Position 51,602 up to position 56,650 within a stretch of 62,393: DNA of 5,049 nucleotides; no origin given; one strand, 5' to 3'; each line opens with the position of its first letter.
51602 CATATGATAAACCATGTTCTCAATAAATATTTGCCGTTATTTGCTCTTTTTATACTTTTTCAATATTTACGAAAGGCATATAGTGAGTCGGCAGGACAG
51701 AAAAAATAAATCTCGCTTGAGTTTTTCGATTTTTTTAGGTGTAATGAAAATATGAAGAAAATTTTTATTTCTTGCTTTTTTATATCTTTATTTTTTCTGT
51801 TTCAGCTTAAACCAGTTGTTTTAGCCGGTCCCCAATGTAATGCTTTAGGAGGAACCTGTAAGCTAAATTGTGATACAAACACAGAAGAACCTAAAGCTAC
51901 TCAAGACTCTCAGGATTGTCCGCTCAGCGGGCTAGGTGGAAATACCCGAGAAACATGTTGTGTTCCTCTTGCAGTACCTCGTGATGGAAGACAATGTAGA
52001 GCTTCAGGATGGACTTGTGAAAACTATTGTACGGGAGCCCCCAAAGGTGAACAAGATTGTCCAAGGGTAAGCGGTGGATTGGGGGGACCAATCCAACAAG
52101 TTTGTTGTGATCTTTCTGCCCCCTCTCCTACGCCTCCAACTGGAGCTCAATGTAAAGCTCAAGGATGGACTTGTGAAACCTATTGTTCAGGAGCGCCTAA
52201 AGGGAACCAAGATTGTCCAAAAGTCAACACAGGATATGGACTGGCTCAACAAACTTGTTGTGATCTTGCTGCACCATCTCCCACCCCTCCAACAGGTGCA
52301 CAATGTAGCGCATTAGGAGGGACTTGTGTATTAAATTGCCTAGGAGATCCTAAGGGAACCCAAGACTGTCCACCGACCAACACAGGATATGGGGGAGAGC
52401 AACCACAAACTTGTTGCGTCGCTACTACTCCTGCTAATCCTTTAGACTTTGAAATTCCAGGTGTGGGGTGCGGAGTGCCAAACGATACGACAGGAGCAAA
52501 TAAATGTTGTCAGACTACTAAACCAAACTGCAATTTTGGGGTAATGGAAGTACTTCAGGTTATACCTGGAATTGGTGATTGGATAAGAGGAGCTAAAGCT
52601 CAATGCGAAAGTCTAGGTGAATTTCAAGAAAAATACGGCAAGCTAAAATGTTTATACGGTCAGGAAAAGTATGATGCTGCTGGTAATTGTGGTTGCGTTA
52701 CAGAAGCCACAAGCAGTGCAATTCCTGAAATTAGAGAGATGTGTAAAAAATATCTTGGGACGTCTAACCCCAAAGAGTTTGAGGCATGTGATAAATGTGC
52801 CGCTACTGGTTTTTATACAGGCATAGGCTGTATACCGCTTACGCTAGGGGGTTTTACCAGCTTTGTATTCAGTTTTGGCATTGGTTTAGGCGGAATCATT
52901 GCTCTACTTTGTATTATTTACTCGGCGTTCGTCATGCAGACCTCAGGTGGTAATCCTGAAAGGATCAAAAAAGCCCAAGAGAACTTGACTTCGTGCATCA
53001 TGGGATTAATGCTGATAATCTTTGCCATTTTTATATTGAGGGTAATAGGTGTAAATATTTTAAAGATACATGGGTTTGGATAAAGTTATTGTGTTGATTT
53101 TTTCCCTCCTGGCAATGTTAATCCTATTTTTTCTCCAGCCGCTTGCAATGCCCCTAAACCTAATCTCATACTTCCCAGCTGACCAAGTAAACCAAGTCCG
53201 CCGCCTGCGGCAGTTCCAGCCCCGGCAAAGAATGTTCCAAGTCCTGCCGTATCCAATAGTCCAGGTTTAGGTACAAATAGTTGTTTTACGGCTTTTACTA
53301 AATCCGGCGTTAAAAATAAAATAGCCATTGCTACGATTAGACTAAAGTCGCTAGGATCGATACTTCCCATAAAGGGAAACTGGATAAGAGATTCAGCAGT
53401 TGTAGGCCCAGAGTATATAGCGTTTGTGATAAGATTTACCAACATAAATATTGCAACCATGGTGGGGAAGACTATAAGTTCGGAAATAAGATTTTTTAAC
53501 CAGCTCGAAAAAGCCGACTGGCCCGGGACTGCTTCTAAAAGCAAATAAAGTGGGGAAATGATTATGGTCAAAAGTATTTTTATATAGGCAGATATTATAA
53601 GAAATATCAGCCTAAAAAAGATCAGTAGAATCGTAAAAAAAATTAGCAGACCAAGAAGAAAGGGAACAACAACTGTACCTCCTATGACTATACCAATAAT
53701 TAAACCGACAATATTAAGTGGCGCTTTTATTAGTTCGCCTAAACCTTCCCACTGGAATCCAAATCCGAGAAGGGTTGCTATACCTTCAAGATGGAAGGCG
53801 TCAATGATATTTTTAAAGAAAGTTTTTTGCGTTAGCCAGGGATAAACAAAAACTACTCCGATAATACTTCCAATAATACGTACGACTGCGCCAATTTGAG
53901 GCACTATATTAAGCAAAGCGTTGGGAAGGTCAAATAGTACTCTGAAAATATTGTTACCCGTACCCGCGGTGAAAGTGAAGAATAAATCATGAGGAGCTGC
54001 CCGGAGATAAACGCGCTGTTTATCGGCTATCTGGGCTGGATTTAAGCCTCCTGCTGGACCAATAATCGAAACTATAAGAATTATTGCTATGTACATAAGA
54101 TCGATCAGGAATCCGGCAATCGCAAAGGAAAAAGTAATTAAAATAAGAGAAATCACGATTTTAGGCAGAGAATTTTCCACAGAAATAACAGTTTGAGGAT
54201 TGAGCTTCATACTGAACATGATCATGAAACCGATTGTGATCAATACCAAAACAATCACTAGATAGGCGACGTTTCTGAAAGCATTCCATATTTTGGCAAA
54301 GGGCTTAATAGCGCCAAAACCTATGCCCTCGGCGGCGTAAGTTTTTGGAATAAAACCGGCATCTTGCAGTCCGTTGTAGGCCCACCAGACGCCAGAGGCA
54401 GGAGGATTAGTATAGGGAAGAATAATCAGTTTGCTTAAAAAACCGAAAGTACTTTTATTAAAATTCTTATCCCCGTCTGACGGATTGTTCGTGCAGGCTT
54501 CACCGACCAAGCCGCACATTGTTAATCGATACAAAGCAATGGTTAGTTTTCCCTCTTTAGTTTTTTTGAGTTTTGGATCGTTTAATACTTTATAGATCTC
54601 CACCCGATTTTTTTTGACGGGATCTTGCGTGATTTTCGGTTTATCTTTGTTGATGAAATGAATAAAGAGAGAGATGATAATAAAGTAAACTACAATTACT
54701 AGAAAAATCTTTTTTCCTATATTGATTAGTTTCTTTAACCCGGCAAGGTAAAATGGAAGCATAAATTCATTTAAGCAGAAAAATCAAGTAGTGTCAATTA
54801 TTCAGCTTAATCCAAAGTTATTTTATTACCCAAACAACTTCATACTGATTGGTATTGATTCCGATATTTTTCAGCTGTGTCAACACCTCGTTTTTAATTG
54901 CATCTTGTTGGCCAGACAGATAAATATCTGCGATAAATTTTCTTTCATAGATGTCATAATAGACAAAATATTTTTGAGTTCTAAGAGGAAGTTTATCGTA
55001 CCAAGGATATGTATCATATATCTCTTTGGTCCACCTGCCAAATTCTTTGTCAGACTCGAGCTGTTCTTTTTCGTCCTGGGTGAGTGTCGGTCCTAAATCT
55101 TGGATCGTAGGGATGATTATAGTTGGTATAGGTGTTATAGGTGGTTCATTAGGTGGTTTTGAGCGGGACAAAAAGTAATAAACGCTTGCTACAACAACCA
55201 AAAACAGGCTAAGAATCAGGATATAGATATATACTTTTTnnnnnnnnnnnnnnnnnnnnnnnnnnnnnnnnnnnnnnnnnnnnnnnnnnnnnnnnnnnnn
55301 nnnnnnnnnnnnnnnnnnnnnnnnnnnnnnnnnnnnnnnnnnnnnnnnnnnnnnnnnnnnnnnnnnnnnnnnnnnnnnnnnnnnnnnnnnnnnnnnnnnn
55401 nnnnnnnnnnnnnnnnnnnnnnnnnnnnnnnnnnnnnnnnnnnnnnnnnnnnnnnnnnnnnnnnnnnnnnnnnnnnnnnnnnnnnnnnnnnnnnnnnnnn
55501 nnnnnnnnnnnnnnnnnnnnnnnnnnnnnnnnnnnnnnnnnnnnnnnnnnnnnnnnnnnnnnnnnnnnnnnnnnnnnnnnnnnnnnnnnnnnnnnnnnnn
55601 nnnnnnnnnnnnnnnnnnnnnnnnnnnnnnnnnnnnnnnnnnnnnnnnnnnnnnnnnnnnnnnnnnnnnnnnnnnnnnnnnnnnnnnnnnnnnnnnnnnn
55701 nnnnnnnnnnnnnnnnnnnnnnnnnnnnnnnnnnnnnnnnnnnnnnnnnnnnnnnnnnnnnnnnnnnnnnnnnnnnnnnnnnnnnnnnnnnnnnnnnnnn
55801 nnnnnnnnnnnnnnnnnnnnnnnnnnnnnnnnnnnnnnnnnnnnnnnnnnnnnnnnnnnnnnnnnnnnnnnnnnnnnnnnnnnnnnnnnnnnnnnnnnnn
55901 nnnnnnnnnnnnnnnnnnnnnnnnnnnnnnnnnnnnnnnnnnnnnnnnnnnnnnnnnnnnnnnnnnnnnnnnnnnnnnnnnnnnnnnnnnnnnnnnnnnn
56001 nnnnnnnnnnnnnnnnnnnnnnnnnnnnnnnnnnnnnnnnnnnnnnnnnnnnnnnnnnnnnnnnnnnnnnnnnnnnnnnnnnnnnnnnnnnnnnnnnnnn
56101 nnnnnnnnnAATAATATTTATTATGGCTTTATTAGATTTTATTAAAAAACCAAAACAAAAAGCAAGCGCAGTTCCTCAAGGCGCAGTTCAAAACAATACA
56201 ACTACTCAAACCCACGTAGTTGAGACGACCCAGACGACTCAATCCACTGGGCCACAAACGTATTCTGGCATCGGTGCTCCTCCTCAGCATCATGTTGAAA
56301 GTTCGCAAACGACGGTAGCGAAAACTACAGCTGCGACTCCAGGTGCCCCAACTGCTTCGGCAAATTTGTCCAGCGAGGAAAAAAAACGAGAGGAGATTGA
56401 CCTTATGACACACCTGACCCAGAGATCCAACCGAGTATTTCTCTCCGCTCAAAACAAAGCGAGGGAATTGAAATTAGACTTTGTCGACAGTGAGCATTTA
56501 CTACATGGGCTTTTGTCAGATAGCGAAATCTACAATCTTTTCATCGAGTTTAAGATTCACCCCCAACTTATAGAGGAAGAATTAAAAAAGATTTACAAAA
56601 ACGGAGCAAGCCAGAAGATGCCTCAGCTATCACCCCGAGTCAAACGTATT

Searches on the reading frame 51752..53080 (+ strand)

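Call 56: search_protein_families(library=pfam, proteins=[window:51752-53080:+], max_evalue=0.00001)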
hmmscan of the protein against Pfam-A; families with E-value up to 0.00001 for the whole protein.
window:51752-53080:+ (443 aa): 1 family
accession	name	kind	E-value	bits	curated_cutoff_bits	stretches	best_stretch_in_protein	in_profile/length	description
PF18895.5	T4SS_pilin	-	1.9e-07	31.5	26.6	1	377-432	17-71/71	Type IV secretion system pilin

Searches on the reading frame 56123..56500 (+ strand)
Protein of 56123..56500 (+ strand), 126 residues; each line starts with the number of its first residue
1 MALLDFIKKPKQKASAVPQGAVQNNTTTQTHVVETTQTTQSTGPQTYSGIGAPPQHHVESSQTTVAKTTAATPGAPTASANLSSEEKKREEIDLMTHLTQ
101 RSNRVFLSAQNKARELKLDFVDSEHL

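Call 48: search_protein_families(library=pfam, proteins=[window:56123-56500:+], max_evalue=0.1)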
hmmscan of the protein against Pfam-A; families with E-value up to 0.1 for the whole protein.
window:56123-56500:+ (126 aa): 0 families
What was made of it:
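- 56123..56389 (+): Conserved N-terminal peptide (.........) followed by a ~80-aa low-complexity Q/T/P-rich region. No Pfam match (call 48).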
